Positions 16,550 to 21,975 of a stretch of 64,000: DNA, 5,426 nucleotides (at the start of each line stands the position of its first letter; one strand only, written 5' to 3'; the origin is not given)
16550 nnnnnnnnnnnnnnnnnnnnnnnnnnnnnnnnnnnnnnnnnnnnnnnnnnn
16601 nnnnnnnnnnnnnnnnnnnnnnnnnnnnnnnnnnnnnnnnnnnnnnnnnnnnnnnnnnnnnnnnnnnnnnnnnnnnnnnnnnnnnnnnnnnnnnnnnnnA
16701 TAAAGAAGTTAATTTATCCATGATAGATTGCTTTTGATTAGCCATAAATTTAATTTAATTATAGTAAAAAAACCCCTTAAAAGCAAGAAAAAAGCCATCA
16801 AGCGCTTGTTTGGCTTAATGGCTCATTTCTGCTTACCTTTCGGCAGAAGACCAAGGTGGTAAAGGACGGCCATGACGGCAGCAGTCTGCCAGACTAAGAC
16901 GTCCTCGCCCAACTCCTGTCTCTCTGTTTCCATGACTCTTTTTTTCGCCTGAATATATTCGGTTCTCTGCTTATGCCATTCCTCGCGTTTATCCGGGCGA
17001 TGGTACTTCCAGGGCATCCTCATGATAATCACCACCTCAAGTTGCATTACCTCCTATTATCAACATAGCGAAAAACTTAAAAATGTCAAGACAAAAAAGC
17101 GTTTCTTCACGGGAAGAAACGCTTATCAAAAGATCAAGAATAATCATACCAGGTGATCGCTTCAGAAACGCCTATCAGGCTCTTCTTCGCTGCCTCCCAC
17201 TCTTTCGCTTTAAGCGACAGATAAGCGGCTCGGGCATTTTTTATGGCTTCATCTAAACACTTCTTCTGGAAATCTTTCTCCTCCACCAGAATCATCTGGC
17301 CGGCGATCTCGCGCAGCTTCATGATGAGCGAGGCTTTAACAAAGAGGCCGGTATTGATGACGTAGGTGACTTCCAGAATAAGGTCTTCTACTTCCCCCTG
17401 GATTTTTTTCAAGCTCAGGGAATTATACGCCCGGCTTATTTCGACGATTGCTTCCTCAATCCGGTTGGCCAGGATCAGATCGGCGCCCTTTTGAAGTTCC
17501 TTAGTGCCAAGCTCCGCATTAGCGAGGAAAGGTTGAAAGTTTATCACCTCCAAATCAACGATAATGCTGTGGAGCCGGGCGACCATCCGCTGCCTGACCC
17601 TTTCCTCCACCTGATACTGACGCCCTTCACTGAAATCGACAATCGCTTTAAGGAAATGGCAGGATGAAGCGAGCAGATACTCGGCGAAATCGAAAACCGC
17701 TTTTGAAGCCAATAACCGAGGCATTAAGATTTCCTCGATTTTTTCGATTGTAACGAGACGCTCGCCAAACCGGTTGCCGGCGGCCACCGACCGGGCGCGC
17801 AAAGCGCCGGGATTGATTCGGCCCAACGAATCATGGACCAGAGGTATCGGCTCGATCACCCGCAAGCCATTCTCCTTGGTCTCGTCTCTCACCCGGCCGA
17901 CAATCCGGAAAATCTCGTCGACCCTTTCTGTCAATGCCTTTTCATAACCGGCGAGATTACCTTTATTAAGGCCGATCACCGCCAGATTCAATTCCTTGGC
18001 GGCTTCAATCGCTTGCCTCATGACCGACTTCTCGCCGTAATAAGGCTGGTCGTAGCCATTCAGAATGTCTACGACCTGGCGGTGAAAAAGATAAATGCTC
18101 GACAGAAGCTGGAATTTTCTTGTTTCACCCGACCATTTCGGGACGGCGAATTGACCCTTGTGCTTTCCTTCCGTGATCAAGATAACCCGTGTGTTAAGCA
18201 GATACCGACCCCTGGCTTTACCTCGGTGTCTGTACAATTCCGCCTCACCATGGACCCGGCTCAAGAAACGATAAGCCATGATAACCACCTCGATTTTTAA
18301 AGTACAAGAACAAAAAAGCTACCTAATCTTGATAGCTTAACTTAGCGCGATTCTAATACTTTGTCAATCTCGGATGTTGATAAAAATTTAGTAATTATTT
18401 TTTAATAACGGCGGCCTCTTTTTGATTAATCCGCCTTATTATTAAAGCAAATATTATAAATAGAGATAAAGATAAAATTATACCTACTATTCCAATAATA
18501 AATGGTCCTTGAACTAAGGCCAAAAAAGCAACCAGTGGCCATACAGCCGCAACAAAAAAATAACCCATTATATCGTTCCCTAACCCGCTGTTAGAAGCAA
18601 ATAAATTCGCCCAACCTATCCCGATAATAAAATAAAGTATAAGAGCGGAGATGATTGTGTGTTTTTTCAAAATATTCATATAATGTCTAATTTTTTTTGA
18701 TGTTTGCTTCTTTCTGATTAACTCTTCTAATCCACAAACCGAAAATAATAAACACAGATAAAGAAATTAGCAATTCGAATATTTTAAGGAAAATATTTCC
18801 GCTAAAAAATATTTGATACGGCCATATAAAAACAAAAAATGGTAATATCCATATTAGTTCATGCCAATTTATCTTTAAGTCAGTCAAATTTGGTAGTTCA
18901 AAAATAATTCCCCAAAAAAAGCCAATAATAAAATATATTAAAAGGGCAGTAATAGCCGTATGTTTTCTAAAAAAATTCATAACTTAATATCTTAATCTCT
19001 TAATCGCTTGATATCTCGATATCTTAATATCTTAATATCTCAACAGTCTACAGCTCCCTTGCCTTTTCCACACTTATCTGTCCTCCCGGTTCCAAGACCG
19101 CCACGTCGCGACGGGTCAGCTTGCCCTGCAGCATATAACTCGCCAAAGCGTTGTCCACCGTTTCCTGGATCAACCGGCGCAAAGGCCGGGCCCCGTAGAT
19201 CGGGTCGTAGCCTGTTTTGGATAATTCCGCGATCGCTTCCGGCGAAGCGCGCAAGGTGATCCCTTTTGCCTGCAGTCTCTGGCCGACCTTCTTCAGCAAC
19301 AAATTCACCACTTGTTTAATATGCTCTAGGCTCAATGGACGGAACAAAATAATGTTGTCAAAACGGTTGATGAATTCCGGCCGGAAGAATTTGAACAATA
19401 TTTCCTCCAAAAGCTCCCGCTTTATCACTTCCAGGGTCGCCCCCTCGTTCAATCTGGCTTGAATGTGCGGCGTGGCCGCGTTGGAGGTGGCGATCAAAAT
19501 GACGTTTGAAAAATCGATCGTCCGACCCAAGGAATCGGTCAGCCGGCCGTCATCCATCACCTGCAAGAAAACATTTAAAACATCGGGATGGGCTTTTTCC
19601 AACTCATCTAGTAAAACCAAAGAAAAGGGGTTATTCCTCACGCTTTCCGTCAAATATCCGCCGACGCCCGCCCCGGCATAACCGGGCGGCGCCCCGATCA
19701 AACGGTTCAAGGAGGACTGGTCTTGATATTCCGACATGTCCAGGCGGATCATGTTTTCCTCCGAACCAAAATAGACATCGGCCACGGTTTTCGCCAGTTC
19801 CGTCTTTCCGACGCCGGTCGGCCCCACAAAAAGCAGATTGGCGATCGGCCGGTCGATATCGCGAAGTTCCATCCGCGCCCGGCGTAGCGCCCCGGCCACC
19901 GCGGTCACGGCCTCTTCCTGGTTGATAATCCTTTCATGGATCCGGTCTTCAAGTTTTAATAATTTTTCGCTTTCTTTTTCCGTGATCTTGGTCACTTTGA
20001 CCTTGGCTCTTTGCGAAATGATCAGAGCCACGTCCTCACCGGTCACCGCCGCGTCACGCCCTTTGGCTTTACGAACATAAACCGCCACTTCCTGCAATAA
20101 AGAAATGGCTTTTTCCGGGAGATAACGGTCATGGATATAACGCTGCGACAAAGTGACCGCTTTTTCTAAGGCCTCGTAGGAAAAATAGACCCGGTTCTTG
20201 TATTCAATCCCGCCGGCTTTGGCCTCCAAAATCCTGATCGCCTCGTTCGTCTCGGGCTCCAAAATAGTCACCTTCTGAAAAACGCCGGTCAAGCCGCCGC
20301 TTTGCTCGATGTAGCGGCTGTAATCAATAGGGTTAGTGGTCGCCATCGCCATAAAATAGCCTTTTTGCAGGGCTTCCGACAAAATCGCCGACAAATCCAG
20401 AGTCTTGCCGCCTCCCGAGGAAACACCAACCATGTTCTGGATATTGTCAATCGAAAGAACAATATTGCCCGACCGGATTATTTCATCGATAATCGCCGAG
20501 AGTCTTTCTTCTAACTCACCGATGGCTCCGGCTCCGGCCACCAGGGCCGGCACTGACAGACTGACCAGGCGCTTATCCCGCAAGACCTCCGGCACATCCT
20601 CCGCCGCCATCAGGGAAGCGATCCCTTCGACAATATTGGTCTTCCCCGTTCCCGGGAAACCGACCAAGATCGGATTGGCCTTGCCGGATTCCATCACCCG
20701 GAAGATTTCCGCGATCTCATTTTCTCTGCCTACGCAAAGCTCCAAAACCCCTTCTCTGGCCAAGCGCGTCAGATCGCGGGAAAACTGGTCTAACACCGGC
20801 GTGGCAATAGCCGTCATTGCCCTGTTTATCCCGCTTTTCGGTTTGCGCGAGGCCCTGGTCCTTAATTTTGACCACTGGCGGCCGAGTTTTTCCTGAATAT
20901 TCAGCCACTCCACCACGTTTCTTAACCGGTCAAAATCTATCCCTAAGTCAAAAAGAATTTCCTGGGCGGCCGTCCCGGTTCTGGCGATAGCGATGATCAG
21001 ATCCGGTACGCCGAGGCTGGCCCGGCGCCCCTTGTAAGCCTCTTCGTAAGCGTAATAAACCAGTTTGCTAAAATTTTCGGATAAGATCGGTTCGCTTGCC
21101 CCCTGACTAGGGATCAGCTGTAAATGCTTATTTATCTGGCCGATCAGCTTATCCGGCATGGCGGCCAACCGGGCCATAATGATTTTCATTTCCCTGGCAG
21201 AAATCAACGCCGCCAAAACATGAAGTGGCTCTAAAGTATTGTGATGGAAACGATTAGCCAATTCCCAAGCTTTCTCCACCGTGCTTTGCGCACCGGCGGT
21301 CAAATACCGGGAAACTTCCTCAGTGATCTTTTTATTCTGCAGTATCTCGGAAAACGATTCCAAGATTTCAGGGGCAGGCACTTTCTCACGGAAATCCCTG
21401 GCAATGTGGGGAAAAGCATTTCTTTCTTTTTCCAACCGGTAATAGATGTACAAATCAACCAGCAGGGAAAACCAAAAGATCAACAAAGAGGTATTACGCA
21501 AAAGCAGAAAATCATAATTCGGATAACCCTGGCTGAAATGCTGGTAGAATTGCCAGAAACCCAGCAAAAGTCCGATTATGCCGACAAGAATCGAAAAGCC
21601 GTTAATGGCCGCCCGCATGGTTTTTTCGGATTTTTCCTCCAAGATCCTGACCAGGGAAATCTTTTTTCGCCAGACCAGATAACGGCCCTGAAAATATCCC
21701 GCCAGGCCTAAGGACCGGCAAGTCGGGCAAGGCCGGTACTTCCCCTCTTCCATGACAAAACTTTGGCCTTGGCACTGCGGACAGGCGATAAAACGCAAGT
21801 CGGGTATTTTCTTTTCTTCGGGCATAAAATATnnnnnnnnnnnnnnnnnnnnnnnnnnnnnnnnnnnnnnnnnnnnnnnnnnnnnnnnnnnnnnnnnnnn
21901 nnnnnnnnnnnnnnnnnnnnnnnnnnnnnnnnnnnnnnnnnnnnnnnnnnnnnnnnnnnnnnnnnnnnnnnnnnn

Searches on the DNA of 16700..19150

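Call 74: search_rna_families(source=window, start=16700, end=19150, threshold=evalue, max_evalue=1)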
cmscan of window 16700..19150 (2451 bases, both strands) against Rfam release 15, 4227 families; matches with E-value up to 1: 3.
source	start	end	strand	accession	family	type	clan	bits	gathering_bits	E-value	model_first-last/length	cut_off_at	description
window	18029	18088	+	RF03938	mir-4662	Gene; miRNA;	-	23.8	97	0.11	1-67/67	no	mir-4662 microRNA precursor family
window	18029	18088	-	RF03938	mir-4662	Gene; miRNA;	-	22.2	97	0.31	1-67/67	no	mir-4662 microRNA precursor family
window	18862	18895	+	RF01313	AHBV_epsilon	Cis-reg;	CL00104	19.7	45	0.96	1-57/57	no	Avian HBV RNA encapsidation signal epsilon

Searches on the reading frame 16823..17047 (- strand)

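Call 3: search_protein_families(library=pfam, proteins=[window:16823-17047:-], max_evalue=1)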
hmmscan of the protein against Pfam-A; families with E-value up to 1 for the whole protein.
window:16823-17047:- (74 aa): 0 families

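Call 4: search_protein_families(library=ncbifam, proteins=[window:16823-17047:-], max_evalue=1)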
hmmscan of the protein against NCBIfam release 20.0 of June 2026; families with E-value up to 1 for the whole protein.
window:16823-17047:- (74 aa): 0 families

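Call 5: search_protein_families(library=padloc, proteins=[window:16823-17047:-], max_evalue=1)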
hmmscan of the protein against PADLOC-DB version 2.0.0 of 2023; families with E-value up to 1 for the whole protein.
window:16823-17047:- (74 aa): 0 families

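Call 6: search_protein_families(library=phrogs, proteins=[window:16823-17047:-], max_evalue=1)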
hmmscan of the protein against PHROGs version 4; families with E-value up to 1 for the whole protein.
window:16823-17047:- (74 aa): 1 family
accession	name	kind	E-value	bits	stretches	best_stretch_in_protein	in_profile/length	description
phrog_2268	-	moron, auxiliary metabolic gene and host takeover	0.24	12.6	1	33-59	9-35/84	antitoxin from a toxin-antitoxin system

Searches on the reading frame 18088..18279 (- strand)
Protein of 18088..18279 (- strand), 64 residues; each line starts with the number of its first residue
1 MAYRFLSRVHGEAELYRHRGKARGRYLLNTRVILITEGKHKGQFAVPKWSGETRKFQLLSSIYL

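Call 102: search_protein_families(library=pfam, alignment_id=A11, max_evalue=10)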
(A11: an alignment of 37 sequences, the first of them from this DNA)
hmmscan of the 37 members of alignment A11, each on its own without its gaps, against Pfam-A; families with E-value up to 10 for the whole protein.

A. member 1, seq(64 aa): 0 families

B. families by the number of members that match (of 37 scanned): 8 families
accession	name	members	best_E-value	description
PF02625.21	XdhC_CoxI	1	0.016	XdhC and CoxI family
PF08852.17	DUF1822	1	0.016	Protein of unknown function (DUF1822)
PF25378.1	PUA_NSUN2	1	0.024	NSUN2 PUA domain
PF01189.24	Methyltr_RsmB-F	1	0.033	16S rRNA methyltransferase RsmB/F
PF13018.11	ESPR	1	0.1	Extended Signal Peptide of Type V secretion system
PF23973.1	DUF7299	1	0.1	Family of unknown function (DUF7299)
PF14155.11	DUF4307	1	0.13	Domain of unknown function (DUF4307)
PF03990.20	DUF348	1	0.55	G5-linked-Ubiquitin-like domain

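Call 103: search_solved_structures(query=A11, max_evalue=10)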
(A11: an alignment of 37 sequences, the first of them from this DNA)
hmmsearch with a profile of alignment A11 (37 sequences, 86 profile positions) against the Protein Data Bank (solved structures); distinct sequences matched with E-value up to 10: 6.
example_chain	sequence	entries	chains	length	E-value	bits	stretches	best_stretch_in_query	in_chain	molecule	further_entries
2w20_A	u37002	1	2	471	0.68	13.1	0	37-75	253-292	SIALIDASE A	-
3h71_A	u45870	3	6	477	0.7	13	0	37-75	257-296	Sialidase A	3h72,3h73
7a54_A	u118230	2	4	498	0.79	12.9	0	37-75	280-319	Sialidase A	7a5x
2vvz_A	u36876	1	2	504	0.81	12.8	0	37-75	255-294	SIALIDASE A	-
2ya4_A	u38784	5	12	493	0.87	12.7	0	37-75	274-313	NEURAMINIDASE A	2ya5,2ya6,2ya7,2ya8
5kky_A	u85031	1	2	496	0.88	12.7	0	37-75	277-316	Sialidase A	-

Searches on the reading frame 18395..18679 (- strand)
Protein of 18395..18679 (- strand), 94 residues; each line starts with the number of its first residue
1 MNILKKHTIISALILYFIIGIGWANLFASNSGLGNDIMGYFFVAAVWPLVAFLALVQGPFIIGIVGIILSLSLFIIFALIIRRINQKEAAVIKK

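Call 3: search_protein_families(library=pfam, proteins=[window:18395-18679:-], max_evalue=1)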
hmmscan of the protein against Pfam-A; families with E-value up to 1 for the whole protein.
window:18395-18679:- (94 aa): 3 families
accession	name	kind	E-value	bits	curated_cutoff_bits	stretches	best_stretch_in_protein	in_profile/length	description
PF13314.11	DUF4083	-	0.014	15.8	25.4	1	60-91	5-36/57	Domain of unknown function (DUF4083)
PF21314.2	TM_ErbB1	-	0.07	13.3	27.1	1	61-87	2-29/36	Epidermal growth factor receptor transmembrane-juxtamembrane segment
PF11003.13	DUF2842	-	0.84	10.5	25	0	5-24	29-48/61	Protein of unknown function (DUF2842)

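Call 4: search_protein_families(library=ncbifam, proteins=[window:18395-18679:-], max_evalue=1)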
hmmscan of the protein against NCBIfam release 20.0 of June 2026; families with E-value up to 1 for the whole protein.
window:18395-18679:- (94 aa): 1 family
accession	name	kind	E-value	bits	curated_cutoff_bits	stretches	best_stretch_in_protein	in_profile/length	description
NF002956.0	PRK03612.1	equivalog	0.17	10.2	472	1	34-85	154-207/522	polyamine aminopropyltransferase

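Call 5: search_protein_families(library=padloc, proteins=[window:18395-18679:-], max_evalue=1)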
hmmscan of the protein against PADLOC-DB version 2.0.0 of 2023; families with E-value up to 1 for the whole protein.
window:18395-18679:- (94 aa): 0 families

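Call 6: search_protein_families(library=phrogs, proteins=[window:18395-18679:-], max_evalue=1)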
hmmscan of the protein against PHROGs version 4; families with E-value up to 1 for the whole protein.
window:18395-18679:- (94 aa): 2 families
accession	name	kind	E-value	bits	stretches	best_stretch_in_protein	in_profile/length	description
phrog_6756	-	unknown function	2.3e-05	25.4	1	10-51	4-46/56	-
phrog_16872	-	unknown function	0.26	12.4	1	35-53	37-55/61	-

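Call 63: find_related_loci(query=A6, collection=viral_contigs, flank=5000)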
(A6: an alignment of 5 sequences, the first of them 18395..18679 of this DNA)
Query A6 (94 aa) in viral_contigs; peptide patterns used: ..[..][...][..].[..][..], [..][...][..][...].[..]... (x = any residue, [..] = any of these).
150 stretches matched a pattern, but none encodes a relative of the query by tblastn (E <= 1e-3).

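Call 64: find_related_loci(query=A6, collection=metagenome_contigs, flank=6000)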
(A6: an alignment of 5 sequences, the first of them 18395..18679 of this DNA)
Query A6 (94 aa) in metagenome_contigs; peptide patterns used: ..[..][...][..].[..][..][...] (x = any residue, [..] = any of these).
202 stretches matched a pattern, but none encodes a relative of the query by tblastn (E <= 1e-3).

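Call 97: search_dna_similar(query=window:18395-18679:-, collection=phages, mode=protein, max_evalue=0.01, max_rows=10)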
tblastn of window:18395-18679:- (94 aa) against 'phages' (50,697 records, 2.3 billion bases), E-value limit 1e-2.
No match.

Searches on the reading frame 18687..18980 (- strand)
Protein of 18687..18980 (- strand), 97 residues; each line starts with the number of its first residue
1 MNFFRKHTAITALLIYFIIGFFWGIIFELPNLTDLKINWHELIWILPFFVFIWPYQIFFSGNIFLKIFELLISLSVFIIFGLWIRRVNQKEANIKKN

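Call 3: search_protein_families(library=pfam, proteins=[window:18687-18980:-], max_evalue=1)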
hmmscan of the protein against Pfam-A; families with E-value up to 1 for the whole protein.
window:18687-18980:- (97 aa): 0 families

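Call 4: search_protein_families(library=ncbifam, proteins=[window:18687-18980:-], max_evalue=1)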
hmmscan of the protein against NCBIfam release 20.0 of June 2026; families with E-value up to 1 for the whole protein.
window:18687-18980:- (97 aa): 0 families

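Call 5: search_protein_families(library=padloc, proteins=[window:18687-18980:-], max_evalue=1)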
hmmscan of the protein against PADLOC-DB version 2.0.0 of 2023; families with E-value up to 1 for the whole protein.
window:18687-18980:- (97 aa): 0 families

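Call 6: search_protein_families(library=phrogs, proteins=[window:18687-18980:-], max_evalue=1)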
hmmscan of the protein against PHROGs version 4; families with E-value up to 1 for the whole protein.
window:18687-18980:- (97 aa): 1 family
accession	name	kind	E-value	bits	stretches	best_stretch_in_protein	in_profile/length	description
phrog_3772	-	unknown function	0.41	12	1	11-65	10-64/81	-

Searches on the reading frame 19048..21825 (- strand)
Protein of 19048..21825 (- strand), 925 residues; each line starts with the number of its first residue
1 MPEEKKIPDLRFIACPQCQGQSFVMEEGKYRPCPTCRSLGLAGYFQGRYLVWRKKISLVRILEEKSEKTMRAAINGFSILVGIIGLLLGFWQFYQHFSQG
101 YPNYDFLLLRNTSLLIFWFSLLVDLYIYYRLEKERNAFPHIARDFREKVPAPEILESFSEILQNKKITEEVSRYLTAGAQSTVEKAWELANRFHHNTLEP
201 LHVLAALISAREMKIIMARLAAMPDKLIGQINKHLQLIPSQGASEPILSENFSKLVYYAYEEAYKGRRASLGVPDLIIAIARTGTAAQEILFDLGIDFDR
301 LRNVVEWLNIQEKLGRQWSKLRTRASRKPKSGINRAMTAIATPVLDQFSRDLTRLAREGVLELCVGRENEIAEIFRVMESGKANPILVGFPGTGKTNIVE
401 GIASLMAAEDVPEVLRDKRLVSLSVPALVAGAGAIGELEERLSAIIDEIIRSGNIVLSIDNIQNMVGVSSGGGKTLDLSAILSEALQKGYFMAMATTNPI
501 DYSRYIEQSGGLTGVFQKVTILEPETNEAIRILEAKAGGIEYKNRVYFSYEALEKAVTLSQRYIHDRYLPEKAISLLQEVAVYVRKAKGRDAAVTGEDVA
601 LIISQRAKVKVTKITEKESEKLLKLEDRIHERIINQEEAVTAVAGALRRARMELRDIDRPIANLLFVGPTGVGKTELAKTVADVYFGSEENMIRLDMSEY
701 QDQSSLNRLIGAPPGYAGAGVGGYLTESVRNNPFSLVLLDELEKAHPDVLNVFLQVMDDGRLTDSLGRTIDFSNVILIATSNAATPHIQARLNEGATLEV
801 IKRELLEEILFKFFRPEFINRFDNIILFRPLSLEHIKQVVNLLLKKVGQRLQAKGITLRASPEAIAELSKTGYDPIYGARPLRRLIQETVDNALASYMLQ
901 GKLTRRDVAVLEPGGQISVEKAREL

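Call 3: search_protein_families(library=pfam, proteins=[window:19048-21825:-], max_evalue=1)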
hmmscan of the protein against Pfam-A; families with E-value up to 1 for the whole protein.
window:19048-21825:- (925 aa): 40 families (the best 25 are shown)
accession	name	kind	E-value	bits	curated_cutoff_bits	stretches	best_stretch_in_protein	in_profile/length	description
PF07724.20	AAA_2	-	1.7e-56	191.3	27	1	659-825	1-166/166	AAA domain (Cdc48 subfamily)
PF10431.15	ClpB_D2-small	-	2.5e-23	82.4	21.9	1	831-907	1-77/81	C-terminal, D2-small domain, of ClpB protein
PF00004.35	AAA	-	2.1e-19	70.7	21.2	2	664-784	1-111/131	ATPase family associated with various cellular activities (AAA)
PF07728.20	AAA_5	-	2.2e-15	57.3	22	2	663-785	1-125/139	AAA domain (dynein-related subfamily)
PF17871.7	AAA_lid_9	-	4.4e-13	49.5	22.8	1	527-620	3-95/104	AAA lid domain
PF13401.12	AAA_22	-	3.5e-07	31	27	1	664-759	8-110/130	AAA domain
PF01078.27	Mg_chelatase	-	6.3e-07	29.4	20.3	2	372-424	12-64/207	Magnesium chelatase, subunit ChlI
PF13191.12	AAA_16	-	7.1e-07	30.3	32.6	1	364-404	2-46/167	AAA ATPase domain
PF13604.12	AAA_30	-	2.4e-06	27.8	27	1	376-410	12-46/191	AAA domain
PF05729.18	NACHT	-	4.6e-06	27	26.7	1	665-815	4-165/167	NACHT domain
PF00158.32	Sigma54_activat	-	6.4e-06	26.4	20.2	1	647-783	8-143/168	Sigma-54 interaction domain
PF20030.5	bpMoxR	-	5.1e-05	22.9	27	1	364-409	14-58/205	MoxR domain in the MoxR-vWA-beta-propeller ternary systems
PF06414.18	Zeta_toxin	-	5.6e-05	23.1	22.3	1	658-702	14-56/199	Zeta toxin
PF12775.13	AAA_7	-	0.00016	21.7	25.8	1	663-710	35-82/181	P-loop containing dynein motor region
PF07726.17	AAA_3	-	0.0002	21.7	27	0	735-784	64-113/131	ATPase family associated with various cellular activities (AAA)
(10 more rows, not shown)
